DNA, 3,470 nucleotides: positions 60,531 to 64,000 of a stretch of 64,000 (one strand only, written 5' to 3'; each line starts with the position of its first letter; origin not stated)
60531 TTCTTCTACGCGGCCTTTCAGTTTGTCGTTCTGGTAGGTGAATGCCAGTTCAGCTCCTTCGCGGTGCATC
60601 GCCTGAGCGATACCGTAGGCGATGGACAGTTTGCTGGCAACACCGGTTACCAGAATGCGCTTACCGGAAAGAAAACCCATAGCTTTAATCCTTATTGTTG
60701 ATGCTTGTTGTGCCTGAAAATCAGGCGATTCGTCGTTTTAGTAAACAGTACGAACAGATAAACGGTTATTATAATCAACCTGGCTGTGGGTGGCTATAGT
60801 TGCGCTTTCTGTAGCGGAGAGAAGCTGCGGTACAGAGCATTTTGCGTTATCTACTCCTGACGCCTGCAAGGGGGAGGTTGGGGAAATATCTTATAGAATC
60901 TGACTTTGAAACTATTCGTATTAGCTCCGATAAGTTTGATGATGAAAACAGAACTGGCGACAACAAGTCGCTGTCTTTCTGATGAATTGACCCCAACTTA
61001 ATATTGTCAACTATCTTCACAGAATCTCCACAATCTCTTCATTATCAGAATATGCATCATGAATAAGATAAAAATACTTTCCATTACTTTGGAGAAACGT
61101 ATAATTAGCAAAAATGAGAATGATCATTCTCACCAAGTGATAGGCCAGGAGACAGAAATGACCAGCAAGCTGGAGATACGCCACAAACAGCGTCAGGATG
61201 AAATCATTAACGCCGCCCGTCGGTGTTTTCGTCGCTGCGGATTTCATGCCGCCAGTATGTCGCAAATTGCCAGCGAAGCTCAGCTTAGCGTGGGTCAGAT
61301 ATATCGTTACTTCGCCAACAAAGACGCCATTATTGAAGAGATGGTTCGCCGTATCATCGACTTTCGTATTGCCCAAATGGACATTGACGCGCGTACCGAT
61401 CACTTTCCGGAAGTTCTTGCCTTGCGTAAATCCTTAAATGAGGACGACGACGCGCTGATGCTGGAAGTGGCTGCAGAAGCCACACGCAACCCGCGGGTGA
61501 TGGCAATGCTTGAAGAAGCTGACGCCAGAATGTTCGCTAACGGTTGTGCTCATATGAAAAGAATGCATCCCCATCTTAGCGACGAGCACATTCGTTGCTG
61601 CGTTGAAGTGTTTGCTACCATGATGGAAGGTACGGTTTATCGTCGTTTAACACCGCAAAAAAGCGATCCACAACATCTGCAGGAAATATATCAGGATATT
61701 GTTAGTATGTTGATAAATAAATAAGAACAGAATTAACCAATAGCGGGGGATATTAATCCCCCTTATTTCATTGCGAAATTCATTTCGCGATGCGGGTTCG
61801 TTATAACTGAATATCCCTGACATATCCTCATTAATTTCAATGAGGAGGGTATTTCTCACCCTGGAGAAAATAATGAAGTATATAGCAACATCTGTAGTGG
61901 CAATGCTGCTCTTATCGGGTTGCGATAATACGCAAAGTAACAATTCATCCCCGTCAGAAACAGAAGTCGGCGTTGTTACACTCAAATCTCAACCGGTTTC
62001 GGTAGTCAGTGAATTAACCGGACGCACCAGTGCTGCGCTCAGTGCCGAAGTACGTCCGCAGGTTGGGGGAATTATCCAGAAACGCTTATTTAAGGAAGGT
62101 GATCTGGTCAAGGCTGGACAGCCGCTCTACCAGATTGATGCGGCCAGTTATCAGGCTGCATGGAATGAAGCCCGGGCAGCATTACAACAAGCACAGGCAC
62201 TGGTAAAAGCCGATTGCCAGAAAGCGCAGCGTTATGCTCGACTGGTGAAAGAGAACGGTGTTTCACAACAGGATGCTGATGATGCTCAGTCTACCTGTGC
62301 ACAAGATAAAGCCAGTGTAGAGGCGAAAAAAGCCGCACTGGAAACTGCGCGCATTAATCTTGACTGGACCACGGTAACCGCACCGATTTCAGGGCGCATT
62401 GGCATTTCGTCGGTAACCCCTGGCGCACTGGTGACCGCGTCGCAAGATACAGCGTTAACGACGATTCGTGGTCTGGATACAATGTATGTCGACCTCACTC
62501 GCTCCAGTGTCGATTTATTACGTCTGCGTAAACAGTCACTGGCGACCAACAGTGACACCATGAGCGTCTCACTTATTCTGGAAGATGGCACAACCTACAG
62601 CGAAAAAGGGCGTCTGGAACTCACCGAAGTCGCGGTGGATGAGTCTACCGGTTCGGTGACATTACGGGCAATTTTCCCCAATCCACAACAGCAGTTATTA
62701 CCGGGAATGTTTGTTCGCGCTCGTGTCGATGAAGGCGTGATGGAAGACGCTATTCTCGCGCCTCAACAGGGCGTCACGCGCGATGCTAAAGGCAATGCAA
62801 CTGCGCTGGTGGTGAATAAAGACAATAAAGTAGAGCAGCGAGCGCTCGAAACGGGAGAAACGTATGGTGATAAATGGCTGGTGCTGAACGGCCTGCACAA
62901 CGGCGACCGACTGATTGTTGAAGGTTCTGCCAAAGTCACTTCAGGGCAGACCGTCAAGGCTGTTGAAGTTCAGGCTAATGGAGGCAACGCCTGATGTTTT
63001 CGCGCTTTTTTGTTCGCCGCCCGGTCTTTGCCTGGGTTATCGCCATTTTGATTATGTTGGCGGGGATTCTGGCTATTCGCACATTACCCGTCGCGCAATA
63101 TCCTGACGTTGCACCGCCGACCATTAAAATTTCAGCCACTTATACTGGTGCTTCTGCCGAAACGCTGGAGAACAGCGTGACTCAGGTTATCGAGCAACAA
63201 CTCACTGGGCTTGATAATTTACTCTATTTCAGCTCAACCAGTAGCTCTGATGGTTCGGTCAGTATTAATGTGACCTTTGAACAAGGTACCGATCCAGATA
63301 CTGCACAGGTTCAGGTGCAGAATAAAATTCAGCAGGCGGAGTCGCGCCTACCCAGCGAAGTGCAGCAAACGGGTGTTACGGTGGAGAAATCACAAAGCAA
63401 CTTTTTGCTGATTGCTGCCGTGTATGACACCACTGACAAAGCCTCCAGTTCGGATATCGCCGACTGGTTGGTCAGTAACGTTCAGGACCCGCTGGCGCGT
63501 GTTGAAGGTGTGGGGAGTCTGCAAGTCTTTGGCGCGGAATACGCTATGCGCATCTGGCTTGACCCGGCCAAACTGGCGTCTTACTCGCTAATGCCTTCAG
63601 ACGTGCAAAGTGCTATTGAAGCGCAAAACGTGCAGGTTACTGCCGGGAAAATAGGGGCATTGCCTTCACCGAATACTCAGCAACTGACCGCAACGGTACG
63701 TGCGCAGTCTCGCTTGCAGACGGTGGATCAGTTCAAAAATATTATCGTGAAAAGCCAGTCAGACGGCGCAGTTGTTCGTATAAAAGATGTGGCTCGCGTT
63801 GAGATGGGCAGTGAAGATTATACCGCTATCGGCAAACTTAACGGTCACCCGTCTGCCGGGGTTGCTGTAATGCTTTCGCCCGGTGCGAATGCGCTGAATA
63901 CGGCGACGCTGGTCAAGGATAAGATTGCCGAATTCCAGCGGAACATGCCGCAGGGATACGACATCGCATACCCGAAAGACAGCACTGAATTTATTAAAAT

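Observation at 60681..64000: TetR-regulated AcrAB-like RND efflux cassette next to fabI in place of K-12 synteny, with a perfect 18-bp palindrome upstream of the regulator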

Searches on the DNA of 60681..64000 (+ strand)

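Call 3: search_dna_similar(query=window:60681-64000:+, collection=ecoli_genomes, mode=near, max_rows=25)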
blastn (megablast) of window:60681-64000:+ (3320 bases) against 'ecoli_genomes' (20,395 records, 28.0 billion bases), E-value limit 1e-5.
Records with a match: 5421; places in all: 5424; records where one place covers at least 80% of the query: 2038.
Genomes with a match: 5420 of 5426; with a place that covers at least 80% of the query: 2038. Places per genome that has any: lowest 1, median 1, highest 2. On chromosomes: 5417 places; on plasmids: 7.
Best place of each record, by identity: >=99% 1480; 95-99% 3941.
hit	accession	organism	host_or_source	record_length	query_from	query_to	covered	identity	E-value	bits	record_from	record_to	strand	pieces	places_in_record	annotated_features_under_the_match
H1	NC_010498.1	Escherichia coli SMS-3-5 strain SMS-3-5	-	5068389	1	3320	100%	100.0%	0e+0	6131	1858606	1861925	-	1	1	efflux RND transporter periplasmic adaptor subunit | efflux RND transporter permease subunit | TetR/AcrR family transcriptional regulator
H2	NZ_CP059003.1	Escherichia coli strain 2D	Homo sapiens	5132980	1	3320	100%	100.0%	0e+0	6131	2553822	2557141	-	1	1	efflux RND transporter periplasmic adaptor subunit | efflux RND transporter permease subunit | TetR/AcrR family transcriptional regulator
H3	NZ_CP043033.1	Escherichia coli strain XDL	Homo sapiens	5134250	1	3320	100%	100.0%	0e+0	6131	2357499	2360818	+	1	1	efflux RND transporter periplasmic adaptor subunit | efflux RND transporter permease subunit | TetR/AcrR family transcriptional regulator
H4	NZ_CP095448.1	Escherichia coli strain LS45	chicken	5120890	1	3320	100%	100.0%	0e+0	6131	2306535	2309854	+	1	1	efflux RND transporter periplasmic adaptor subunit | efflux RND transporter permease subunit | TetR/AcrR family transcriptional regulator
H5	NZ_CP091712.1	Escherichia coli strain KFu014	river water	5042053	1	3320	100%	100.0%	0e+0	6131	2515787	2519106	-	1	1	efflux RND transporter periplasmic adaptor subunit | efflux RND transporter permease subunit | TetR/AcrR family transcriptional regulator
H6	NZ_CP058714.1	Escherichia coli strain M172-1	Manis javanica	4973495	1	3320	100%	100.0%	0e+0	6131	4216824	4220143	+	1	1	efflux RND transporter periplasmic adaptor subunit | efflux RND transporter permease subunit | TetR/AcrR family transcriptional regulator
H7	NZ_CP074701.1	Escherichia coli strain 702/18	Homo sapiens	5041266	1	3320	100%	100.0%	0e+0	6131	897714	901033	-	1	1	efflux RND transporter periplasmic adaptor subunit | efflux RND transporter permease subunit | TetR/AcrR family transcriptional regulator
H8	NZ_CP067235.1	Escherichia coli strain SBF22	surface water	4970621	1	3320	100%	100.0%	0e+0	6131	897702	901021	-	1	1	efflux RND transporter periplasmic adaptor subunit | efflux RND transporter permease subunit | TetR/AcrR family transcriptional regulator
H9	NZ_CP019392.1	Escherichia coli strain XH992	Homo sapiens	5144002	1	3320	100%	100.0%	0e+0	6131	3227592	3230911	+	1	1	efflux RND transporter periplasmic adaptor subunit | efflux RND transporter permease subunit | TetR/AcrR family transcriptional regulator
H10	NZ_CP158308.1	Escherichia coli strain CM2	Chicken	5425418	1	3320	100%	100.0%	0e+0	6131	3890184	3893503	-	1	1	efflux RND transporter periplasmic adaptor subunit | efflux RND transporter permease subunit | TetR/AcrR family transcriptional regulator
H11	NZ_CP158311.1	Escherichia coli strain CS5L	Chicken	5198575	1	3320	100%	100.0%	0e+0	6131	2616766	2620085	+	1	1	efflux RND transporter periplasmic adaptor subunit | efflux RND transporter permease subunit | TetR/AcrR family transcriptional regulator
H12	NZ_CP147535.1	Escherichia coli strain GN03551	Homo sapiens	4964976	1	3320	100%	100.0%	0e+0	6131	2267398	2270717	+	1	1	efflux RND transporter periplasmic adaptor subunit | efflux RND transporter permease subunit | TetR/AcrR family transcriptional regulator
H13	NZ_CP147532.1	Escherichia coli strain GN03139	Homo sapiens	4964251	1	3320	100%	100.0%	0e+0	6131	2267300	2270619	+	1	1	efflux RND transporter periplasmic adaptor subunit | efflux RND transporter permease subunit | TetR/AcrR family transcriptional regulator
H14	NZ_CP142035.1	Escherichia coli strain HS4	Homo sapiens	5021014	1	3320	100%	100.0%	0e+0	6131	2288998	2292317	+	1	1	efflux RND transporter periplasmic adaptor subunit | efflux RND transporter permease subunit | TetR/AcrR family transcriptional regulator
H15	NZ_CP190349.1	Escherichia coli strain EC17CM2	chicken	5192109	1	3320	100%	100.0%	0e+0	6131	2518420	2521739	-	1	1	efflux RND transporter periplasmic adaptor subunit | efflux RND transporter permease subunit | TetR/AcrR family transcriptional regulator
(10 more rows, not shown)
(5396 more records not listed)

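Call 6: get_annotated_region(hit=H1, flank=12000)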
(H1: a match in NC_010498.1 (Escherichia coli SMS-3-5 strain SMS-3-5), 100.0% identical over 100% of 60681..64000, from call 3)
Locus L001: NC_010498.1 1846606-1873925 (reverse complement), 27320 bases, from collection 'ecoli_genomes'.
description: Escherichia coli SMS-3-5, complete sequence
organism: Escherichia coli SMS-3-5 strain SMS-3-5 (NCBI taxid 439855)
replicon: chromosome; assembly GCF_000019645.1
host: -; source: -; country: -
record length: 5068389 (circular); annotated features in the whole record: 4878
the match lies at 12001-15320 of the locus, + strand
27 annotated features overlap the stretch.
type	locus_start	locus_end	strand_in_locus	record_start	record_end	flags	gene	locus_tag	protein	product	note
CDS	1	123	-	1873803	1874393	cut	ribA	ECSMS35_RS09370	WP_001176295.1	GTP cyclohydrolase II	-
CDS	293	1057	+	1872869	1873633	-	pgpB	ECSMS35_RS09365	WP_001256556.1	phosphatidylglycerophosphatase B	-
CDS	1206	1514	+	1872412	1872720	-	lapA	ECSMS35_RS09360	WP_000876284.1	lipopolysaccharide assembly protein LapA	-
CDS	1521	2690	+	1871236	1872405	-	lapB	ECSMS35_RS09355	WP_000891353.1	lipopolysaccharide assembly protein LapB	-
CDS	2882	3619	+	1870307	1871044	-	pyrF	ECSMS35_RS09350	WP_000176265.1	orotidine-5'-phosphate decarboxylase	-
CDS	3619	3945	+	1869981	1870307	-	yciH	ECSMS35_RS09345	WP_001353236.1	stress response translation initiation inhibitor YciH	-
CDS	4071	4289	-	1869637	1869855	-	osmB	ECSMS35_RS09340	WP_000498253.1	osmotically-inducible lipoprotein OsmB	-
CDS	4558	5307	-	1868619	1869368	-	yciT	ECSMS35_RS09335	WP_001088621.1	DNA-binding transcriptional regulator YciT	-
CDS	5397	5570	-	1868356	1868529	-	yciZ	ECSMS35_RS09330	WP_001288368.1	YciZ family protein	-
CDS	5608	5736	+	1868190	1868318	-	ymiD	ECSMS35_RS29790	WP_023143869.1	protein YmiD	-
CDS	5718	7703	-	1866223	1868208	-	pdeR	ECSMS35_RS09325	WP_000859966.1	cyclic di-GMP phosphodiesterase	-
CDS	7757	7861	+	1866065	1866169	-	-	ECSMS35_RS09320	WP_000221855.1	hypothetical protein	-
CDS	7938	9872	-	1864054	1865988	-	rnb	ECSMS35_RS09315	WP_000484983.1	exoribonuclease II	-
CDS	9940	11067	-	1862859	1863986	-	yciW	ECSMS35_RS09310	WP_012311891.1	carboxymuconolactone decarboxylase family protein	-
CDS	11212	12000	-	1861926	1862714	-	fabI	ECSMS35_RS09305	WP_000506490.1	enoyl-ACP reductase FabI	-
CDS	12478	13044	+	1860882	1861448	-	-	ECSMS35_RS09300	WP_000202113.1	TetR/AcrR family transcriptional regulator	-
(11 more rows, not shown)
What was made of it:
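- The window is 100% identical to SMS-3-5, and the full cassette is R-A-B-C-D between fabI and sapF (calls 3, 6).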

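Call 32: search_dna_similar(query=window:61099-61148:+, collection=ecoli_genomes, mode=near, max_rows=4, max_evalue=0.01)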
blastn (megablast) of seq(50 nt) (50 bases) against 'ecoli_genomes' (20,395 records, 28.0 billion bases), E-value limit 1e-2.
Records with a match: 705; places in all: 705; records where one place covers at least 80% of the query: 705.
Genomes with a match: 705 of 5426; with a place that covers at least 80% of the query: 705. Places per genome that has any: lowest 1, median 1, highest 1. On chromosomes: 705 places; on plasmids: 0.
Best place of each record, by identity: >=99% 687; 95-99% 18.
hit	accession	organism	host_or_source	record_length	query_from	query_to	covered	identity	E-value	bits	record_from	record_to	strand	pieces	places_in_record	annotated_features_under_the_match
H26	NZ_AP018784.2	Escherichia coli strain SK1144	-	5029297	1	50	100%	100.0%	5e-17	94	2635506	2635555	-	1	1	none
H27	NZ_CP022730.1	Escherichia coli strain SA186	Homo sapiens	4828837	1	50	100%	100.0%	5e-17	94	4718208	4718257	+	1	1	none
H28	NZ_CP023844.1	Escherichia coli strain 4/1-1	Homo sapiens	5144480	1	50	100%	100.0%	5e-17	94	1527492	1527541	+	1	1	none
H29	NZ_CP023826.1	Escherichia coli strain 4/4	Homo sapiens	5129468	1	50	100%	100.0%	5e-17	94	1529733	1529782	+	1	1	none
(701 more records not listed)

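Call 37: search_dna_similar(query=window:60804-64000:+, collection=plasmids, mode=near, max_rows=15)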
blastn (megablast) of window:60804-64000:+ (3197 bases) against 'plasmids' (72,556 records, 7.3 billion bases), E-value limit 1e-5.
Records with a match: 4; places in all: 4; records where one place covers at least 80% of the query: 3.
Best place of each record, by identity: >=99% 2; 95-99% 1; 60-80% 1.
By first word of the organism name: Escherichia 3; Enterobacter 1.
By predicted mobility (MOB-suite, as given by PLSDB): non-mobilizable 4.
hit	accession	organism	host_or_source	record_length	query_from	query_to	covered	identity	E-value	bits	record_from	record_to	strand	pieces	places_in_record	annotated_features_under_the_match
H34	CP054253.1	Escherichia coli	Homo sapiens,bone infection of foot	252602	1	3197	100%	99.2%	0e+0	5760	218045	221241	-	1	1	efflux RND transporter periplasmic adaptor subunit | TetR/AcrR family transcriptional regulator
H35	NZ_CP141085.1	Escherichia coli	Homo sapiens,Infected Human Urine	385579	1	3197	100%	99.1%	0e+0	5738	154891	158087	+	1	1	efflux RND transporter periplasmic adaptor subunit | efflux RND transporter permease subunit | TetR/AcrR family transcriptional regulator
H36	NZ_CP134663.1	Escherichia coli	Larus michahellis,bacteria,cloaca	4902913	1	3197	100%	98.8%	0e+0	5688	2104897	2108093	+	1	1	none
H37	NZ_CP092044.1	Enterobacter cloacae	cell culture,river water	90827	1160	3197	64%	75.3%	0e+0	961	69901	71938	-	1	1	efflux RND transporter periplasmic adaptor subunit | efflux RND transporter permease subunit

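Call 38: get_annotated_region(hit=H34, flank=9000)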
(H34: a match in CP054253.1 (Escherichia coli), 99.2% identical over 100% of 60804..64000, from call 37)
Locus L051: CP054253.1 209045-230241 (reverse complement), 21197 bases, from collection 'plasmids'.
description: Escherichia coli strain STO_Bone4 plasmid pBone4_4, complete sequence
organism: Escherichia coli (NCBI taxid 562)
taxonomy: Bacteria; Pseudomonadota; Gammaproteobacteria; Enterobacterales; Enterobacteriaceae; Escherichia; Escherichia coli
host: -; source: Homo sapiens,bone infection of foot; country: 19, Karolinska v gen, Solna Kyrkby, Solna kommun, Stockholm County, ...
typing (MOB-suite, as given by PLSDB): non-mobilizable
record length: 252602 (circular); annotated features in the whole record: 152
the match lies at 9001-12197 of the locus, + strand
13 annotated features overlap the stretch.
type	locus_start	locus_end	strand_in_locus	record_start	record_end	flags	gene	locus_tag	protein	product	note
CDS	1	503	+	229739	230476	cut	pyrF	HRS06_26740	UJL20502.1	orotidine-5'-phosphate decarboxylase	-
CDS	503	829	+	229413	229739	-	yciH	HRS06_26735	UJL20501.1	stress response translation initiation inhibitor YciH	-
CDS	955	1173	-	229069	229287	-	osmB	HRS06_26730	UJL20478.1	osmotically-inducible lipoprotein OsmB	-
CDS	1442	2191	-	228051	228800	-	-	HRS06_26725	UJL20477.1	DeoR/GlpR transcriptional regulator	-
CDS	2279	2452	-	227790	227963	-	-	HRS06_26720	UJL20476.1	hypothetical protein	-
CDS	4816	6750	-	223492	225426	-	rnb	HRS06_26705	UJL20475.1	exoribonuclease II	-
CDS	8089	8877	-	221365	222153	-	fabI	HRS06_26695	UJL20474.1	enoyl-ACP reductase FabI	-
CDS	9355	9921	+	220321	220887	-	-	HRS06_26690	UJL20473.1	TetR/AcrR family transcriptional regulator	-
CDS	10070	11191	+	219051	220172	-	-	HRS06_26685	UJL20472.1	efflux RND transporter periplasmic adaptor subunit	-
CDS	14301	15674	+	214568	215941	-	-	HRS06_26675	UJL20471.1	TolC family protein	-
CDS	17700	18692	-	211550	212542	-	sapD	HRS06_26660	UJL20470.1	peptide ABC transporter ATP-binding protein SapD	-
CDS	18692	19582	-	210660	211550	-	sapC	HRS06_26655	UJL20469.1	peptide ABC transporter permease SapC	-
CDS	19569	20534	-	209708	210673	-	sapB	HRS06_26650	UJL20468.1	peptide ABC transporter permease SapB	-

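Call 39: get_annotated_region(hit=H35, flank=9000)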
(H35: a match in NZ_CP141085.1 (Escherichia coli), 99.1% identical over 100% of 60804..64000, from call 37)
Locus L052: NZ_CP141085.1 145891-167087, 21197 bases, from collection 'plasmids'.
description: Escherichia coli strain KE48 plasmid unnamed1, complete sequence
organism: Escherichia coli (NCBI taxid 562)
taxonomy: Bacteria; Pseudomonadota; Gammaproteobacteria; Enterobacterales; Enterobacteriaceae; Escherichia; Escherichia coli
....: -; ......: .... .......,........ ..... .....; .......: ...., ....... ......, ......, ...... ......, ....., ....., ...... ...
typing (MOB-suite, as given by PLSDB): non-mobilizable
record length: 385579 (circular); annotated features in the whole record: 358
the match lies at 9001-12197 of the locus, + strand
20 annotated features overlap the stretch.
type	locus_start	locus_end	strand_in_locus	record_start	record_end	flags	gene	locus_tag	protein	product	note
CDS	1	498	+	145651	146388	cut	pyrF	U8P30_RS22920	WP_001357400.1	orotidine-5'-phosphate decarboxylase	GO:0006207 - 'de novo' pyrimidine nucleobase biosynthetic process [Evidence IEA]; GO:0044205 - 'de novo' UMP ...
CDS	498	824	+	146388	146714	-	yciH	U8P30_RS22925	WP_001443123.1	stress response translation initiation inhibitor YciH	-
CDS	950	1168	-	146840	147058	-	osmB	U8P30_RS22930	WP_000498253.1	osmotically-inducible lipoprotein OsmB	-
CDS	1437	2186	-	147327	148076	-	yciT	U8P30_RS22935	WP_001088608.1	DNA-binding transcriptional regulator YciT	GO:0006355 - regulation of DNA-templated transcription [Evidence IEA]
CDS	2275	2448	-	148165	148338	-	yciZ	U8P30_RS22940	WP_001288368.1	protein YciZ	-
CDS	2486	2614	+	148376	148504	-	ymiD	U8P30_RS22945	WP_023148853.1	protein YmiD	-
CDS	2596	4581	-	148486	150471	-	pdeR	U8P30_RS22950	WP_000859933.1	cyclic di-GMP phosphodiesterase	-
CDS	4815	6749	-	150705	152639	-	rnb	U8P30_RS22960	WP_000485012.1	exoribonuclease II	GO:0006401 - RNA catabolic process [Evidence IEA]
CDS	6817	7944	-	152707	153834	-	yciW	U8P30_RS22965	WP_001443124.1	CMD domain-containing protein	-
CDS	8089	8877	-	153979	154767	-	fabI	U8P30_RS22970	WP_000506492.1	enoyl-ACP reductase FabI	-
CDS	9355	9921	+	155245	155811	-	-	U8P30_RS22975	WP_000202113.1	TetR/AcrR family transcriptional regulator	-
CDS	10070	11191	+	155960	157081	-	-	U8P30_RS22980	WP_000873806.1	efflux RND transporter periplasmic adaptor subunit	GO:0006810 - transport [Evidence IEA]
CDS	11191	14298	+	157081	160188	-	-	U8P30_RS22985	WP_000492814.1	efflux RND transporter permease subunit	GO:0042908 - xenobiotic transport [Evidence IEA]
CDS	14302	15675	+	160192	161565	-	-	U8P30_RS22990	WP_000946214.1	TolC family protein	GO:0055085 - transmembrane transport [Evidence IEA]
CDS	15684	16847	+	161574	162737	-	-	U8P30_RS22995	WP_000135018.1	multidrug effflux MFS transporter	GO:0055085 - transmembrane transport [Evidence IEA]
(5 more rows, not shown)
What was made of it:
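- A third record is 4.9 Mb long (calls 37-39).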

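Call 40: get_annotated_region(hit=H37, flank=8000)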
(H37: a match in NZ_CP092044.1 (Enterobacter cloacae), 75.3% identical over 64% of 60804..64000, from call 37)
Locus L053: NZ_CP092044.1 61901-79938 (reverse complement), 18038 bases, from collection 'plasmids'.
description: Enterobacter cloacae isolate AVS0889 plasmid pAVS0889-b, complete sequence
organism: Enterobacter cloacae (NCBI taxid 550)
taxonomy: Bacteria; Pseudomonadota; Gammaproteobacteria; Enterobacterales; Enterobacteriaceae; Enterobacter; Enterobacter cloacae
host: -; source: cell culture,river water; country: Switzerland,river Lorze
typing (MOB-suite, as given by PLSDB): non-mobilizable; replicon IncFIB
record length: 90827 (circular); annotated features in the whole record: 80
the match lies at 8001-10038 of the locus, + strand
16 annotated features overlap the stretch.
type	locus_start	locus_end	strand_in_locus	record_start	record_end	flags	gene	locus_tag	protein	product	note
CDS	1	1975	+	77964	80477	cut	-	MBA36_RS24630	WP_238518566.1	fimbria/pilus outer membrane usher protein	GO:0009297 - pilus assembly [Evidence IEA]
CDS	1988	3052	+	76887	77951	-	-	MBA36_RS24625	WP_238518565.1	fimbrial protein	GO:0007155 - cell adhesion [Evidence IEA]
CDS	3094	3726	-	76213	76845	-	-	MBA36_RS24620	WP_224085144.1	LuxR C-terminal-related transcriptional regulator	GO:0006355 - regulation of DNA-templated transcription [Evidence IEA]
CDS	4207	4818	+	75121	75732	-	-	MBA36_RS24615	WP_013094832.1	LuxR C-terminal-related transcriptional regulator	GO:0006355 - regulation of DNA-templated transcription [Evidence IEA]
CDS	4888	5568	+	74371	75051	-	-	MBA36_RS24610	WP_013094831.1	EAL domain-containing protein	-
CDS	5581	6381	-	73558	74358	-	nlpA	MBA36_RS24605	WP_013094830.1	lipoprotein NlpA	-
CDS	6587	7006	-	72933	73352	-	-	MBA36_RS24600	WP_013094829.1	GNAT family N-acetyltransferase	-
CDS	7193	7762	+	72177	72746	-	-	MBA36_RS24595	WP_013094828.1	TetR/AcrR family transcriptional regulator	-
CDS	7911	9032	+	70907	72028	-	-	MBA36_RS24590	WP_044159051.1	efflux RND transporter periplasmic adaptor subunit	GO:0006810 - transport [Evidence IEA]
CDS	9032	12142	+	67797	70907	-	-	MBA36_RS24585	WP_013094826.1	efflux RND transporter permease subunit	GO:0042908 - xenobiotic transport [Evidence IEA]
CDS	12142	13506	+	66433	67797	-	-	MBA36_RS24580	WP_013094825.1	TolC family protein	GO:0055085 - transmembrane transport [Evidence IEA]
CDS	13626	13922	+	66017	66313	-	-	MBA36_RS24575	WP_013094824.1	YicS family protein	-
CDS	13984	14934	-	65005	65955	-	-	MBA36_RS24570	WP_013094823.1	LacI family DNA-binding transcriptional regulator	GO:0006351 - DNA-templated transcription [Evidence IEA]; GO:0045892 - negative regulation of DNA-templated ...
CDS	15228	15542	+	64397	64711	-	-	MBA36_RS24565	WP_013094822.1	PTS sugar transporter subunit IIB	GO:0008643 - carbohydrate transport [Evidence IEA]; GO:0009401 - phosphoenolpyruvate-dependent sugar phosphotransferase ...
CDS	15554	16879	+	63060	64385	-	-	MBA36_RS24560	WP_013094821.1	PTS cellobiose transporter subunit IIC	-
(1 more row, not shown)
